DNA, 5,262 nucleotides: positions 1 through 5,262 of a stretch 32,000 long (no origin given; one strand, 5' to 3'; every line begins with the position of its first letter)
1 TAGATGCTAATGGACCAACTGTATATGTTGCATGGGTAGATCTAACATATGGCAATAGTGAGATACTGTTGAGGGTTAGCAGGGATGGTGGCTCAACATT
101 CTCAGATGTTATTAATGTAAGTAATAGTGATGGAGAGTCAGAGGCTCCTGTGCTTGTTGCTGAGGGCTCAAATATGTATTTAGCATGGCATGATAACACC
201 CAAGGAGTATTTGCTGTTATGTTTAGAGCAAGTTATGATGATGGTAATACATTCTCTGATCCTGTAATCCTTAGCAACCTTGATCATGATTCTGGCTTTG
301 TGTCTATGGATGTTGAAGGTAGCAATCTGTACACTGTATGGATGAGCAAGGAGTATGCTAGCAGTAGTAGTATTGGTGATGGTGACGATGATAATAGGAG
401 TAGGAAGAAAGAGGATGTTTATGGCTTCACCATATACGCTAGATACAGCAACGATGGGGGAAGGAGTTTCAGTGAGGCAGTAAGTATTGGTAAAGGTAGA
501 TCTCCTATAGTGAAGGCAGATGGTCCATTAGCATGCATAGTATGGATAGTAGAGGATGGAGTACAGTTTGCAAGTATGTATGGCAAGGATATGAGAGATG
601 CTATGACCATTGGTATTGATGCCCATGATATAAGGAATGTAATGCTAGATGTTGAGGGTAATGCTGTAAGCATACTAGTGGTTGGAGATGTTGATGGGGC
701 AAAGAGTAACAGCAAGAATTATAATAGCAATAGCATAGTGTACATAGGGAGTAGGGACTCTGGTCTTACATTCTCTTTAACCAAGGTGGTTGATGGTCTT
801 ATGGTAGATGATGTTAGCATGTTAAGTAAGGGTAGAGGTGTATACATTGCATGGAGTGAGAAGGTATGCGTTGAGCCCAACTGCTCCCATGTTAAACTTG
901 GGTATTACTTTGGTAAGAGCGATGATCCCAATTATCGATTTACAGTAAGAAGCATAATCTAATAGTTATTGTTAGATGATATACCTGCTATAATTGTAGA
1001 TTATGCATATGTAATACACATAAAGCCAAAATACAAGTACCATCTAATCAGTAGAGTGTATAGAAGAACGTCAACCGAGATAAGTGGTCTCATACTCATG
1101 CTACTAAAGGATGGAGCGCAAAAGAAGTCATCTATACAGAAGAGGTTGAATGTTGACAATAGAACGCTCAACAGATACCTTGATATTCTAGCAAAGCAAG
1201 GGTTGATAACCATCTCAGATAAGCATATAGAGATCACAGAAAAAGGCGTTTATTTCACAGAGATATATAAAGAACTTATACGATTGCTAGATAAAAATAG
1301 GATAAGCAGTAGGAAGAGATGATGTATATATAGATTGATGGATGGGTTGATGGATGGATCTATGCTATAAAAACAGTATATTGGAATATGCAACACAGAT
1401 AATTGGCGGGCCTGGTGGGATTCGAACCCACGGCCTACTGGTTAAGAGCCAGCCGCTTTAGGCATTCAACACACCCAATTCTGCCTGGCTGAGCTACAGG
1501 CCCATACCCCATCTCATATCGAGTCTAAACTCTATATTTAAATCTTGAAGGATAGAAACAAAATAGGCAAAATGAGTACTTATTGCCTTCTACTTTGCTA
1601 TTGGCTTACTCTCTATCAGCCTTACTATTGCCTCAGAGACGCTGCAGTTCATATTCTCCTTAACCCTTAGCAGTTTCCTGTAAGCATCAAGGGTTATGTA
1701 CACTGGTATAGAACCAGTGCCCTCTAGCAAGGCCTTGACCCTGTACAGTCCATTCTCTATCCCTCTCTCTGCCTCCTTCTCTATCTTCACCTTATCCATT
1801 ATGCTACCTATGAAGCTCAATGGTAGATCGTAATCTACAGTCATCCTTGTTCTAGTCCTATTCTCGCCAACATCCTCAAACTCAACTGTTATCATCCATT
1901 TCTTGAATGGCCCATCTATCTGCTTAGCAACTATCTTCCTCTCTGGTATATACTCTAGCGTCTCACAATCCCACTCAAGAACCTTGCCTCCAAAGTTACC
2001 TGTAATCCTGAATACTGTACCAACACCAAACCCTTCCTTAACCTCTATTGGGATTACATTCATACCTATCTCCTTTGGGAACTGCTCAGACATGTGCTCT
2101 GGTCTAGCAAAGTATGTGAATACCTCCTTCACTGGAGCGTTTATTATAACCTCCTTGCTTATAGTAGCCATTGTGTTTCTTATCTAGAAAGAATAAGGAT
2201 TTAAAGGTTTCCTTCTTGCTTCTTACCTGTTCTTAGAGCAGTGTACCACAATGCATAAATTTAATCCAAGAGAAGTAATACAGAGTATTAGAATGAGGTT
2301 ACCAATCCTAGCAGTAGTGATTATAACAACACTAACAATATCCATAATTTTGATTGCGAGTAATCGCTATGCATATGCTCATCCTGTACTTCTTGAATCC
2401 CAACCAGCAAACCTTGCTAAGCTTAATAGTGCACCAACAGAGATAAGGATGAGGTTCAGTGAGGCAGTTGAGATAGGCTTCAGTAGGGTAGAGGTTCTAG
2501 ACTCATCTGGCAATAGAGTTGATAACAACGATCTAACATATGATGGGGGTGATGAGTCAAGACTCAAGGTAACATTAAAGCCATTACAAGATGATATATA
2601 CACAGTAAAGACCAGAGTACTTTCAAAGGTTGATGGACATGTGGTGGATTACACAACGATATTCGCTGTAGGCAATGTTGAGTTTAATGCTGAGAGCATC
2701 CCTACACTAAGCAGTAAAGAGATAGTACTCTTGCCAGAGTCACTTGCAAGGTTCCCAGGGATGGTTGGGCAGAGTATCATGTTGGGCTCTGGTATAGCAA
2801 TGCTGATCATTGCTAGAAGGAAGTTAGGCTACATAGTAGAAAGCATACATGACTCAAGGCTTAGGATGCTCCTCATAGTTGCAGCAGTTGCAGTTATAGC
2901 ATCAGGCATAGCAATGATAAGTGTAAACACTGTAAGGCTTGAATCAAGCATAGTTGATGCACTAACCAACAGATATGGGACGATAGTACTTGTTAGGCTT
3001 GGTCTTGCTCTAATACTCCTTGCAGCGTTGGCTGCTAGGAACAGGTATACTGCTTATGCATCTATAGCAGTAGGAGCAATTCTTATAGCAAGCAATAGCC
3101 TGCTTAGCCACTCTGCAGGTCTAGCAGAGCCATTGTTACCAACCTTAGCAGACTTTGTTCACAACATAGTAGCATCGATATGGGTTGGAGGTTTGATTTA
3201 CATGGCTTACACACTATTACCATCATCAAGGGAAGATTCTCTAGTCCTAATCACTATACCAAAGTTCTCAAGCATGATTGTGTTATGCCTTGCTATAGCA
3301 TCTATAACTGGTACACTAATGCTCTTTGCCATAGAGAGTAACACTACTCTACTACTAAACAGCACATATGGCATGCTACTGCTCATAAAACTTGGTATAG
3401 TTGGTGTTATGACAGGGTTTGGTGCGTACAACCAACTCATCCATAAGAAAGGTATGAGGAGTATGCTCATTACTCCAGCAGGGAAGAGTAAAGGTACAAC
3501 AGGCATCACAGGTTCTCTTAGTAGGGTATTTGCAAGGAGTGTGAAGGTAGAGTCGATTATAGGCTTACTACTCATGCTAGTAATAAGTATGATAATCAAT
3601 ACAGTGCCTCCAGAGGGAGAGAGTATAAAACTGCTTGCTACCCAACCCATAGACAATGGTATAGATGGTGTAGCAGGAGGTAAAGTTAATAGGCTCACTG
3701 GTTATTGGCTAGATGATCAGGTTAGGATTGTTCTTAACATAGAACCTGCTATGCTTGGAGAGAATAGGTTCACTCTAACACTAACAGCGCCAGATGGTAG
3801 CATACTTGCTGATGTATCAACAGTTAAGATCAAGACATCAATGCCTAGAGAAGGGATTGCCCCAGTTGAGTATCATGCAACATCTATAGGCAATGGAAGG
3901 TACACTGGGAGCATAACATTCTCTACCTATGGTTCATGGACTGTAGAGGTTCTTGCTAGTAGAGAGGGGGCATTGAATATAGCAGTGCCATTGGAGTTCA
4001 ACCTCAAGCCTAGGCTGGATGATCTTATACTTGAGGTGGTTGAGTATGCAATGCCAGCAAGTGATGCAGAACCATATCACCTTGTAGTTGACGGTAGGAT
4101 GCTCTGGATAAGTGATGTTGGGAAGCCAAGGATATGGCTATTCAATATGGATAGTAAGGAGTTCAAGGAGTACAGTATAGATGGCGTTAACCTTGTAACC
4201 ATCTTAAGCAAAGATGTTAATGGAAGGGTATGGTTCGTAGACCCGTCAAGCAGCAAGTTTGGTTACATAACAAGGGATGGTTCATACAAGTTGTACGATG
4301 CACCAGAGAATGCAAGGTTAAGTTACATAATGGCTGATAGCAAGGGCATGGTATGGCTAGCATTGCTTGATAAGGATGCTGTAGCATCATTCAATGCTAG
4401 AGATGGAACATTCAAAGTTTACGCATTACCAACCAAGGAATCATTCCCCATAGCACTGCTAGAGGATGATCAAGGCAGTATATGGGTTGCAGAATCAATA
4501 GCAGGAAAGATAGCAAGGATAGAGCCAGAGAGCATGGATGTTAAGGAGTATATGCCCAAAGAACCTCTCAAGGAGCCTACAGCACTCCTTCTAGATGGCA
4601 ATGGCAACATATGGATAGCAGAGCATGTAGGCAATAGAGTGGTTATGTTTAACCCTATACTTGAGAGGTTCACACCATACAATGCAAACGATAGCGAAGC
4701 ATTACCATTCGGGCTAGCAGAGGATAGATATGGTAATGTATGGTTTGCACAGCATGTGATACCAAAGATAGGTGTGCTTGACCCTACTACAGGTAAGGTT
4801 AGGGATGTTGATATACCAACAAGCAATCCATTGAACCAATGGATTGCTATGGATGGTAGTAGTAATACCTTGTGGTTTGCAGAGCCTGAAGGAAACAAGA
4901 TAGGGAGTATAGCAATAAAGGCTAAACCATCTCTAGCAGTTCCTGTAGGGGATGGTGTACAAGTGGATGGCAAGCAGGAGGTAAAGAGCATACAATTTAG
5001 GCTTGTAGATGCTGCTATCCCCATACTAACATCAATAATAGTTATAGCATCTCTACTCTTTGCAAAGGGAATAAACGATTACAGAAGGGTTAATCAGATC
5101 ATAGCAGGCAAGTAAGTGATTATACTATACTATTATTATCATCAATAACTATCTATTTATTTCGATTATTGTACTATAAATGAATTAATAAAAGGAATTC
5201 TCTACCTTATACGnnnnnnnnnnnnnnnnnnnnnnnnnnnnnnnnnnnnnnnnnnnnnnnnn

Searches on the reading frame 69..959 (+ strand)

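Call 78: search_protein_families(library=pfam, proteins=[window:69-959:+], max_evalue=0.01)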
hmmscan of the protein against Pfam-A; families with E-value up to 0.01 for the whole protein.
window:69-959:+ (297 aa): 2 families
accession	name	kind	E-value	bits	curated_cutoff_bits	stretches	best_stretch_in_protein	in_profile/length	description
PF13088.12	BNR_2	-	2.7e-05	24.1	31.4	0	115-240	75-203/277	BNR repeat-like domain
PF02012.26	BNR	-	0.0031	17.7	27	0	126-135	2-11/12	BNR/Asp-box repeat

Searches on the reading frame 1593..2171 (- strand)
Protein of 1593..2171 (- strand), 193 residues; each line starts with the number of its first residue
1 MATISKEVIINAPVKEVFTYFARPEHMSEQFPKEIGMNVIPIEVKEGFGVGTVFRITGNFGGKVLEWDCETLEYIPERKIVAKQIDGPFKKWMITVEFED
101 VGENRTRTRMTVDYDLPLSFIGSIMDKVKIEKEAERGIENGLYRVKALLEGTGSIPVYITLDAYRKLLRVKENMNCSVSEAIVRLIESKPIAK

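Call 78: search_protein_families(library=pfam, proteins=[window:1593-2171:-], max_evalue=0.01)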
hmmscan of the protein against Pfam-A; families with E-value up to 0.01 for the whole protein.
window:1593-2171:- (193 aa): 4 families
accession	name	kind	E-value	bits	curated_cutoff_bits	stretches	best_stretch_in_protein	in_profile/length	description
PF10604.15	Polyketide_cyc2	-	4.5e-12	46.9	27.4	1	1-150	1-142/142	Polyketide cyclase / dehydrase and lipid transport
PF03364.25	Polyketide_cyc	-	4.8e-09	37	23.4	1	10-128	1-113/126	Polyketide cyclase / dehydrase and lipid transport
PF08327.17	AHSA1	-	2.6e-08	34.6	22.1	1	11-145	1-116/125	Activator of Hsp90 ATPase homolog 1-like protein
PF02697.20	VAPB_antitox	-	0.00055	21.1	27.9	1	157-189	3-34/69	Putative antitoxin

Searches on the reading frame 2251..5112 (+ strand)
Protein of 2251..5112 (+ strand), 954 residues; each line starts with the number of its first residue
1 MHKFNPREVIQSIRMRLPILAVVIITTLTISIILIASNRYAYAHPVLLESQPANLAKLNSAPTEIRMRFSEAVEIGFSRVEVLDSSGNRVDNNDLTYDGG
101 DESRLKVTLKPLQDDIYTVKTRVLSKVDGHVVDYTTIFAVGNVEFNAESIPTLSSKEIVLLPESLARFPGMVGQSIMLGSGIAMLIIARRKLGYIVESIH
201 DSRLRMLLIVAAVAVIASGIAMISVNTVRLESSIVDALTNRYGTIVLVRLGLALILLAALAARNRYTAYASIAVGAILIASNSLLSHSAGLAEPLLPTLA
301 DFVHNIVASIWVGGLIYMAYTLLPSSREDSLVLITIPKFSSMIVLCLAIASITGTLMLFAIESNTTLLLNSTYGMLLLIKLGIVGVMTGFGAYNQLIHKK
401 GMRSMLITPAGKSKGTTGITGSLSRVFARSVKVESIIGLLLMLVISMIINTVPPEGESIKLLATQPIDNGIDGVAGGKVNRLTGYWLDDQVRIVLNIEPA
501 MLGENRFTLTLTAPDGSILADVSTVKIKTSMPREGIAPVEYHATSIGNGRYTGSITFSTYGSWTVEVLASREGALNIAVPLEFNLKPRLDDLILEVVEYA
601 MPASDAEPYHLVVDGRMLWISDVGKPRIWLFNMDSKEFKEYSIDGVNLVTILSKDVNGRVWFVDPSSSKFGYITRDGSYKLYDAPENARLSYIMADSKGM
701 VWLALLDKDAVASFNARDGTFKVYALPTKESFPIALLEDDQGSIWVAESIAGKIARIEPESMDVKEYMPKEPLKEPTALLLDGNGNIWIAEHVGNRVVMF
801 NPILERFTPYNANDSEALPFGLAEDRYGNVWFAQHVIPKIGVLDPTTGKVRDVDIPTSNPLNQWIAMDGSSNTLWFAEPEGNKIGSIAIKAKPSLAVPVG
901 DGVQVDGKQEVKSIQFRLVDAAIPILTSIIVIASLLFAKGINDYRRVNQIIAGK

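Call 5: search_protein_families(library=pfam, proteins=[window:2251-5112:+], max_evalue=1)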
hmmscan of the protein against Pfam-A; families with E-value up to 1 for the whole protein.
window:2251-5112:+ (954 aa): 8 families
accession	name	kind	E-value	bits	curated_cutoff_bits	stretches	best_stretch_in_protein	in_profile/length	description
PF24684.1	Vgb_lyase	-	1.8e-37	129.1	50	2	595-798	44-247/290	Virginiamycin B lyase family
PF04234.18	CopC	-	1.9e-17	64.5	23.3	1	44-140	1-92/92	CopC domain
PF05425.18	CopD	-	5.2e-15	56.1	32.1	2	336-446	4-103/105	Copper resistance protein D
PF07494.17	Reg_prop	-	4.6e-09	35.8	20.4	0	734-747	8-21/24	Two component regulator propeller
PF13115.11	YtkA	-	4e-08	34.2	25.9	1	490-567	8-84/85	YtkA-like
PF08450.18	SGL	-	4.7e-08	33.4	26.3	0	812-861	179-228/246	SMP-30/Gluconolactonase/LRE-like region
PF13205.12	Big_5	-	0.044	14.9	23.6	1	45-112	5-70/105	Bacterial Ig-like domain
PF09134.16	Invasin_D3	-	0.31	12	33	0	504-567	19-80/98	Invasin, domain 3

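Call 6: search_protein_families(library=ncbifam, proteins=[window:2251-5112:+], max_evalue=1)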
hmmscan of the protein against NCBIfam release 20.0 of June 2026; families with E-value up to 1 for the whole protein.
window:2251-5112:+ (954 aa): 7 families
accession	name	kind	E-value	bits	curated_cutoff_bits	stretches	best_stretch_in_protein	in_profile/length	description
NF000022.1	stregra_B_VgbA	exception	6.8e-27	94.3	600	2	597-804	6-213/299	streptogramin B lyase Vgb(A)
NF000096.1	stregra_B_VgbB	exception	9.2e-25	87.4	600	2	596-797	47-248/295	streptogramin B lyase Vgb(B)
NF033808.0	copper_CopD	equivalog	2.6e-20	73.2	195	1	166-448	7-289/295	copper homeostasis membrane protein CopD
NF033814.1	copper_CopC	equivalog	1.1e-16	61.2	95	1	37-140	4-106/107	copper homeostasis periplasmic binding protein CopC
NF007636.0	PRK10301.1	equivalog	2.4e-09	37.1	129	1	33-138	18-121/124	CopC domain-containing protein YobA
NF052228.1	T9SS_PorZ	equivalog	0.00064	18.3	260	2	739-833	439-548/757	type IX secretion system anionic LPS delivery protein PorZ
TIGR03606.1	non_repeat_PQQ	subfamily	0.2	10.4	434.55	1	719-766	18-65/454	glucose/sorbosone family PQQ-dependent dehydrogenase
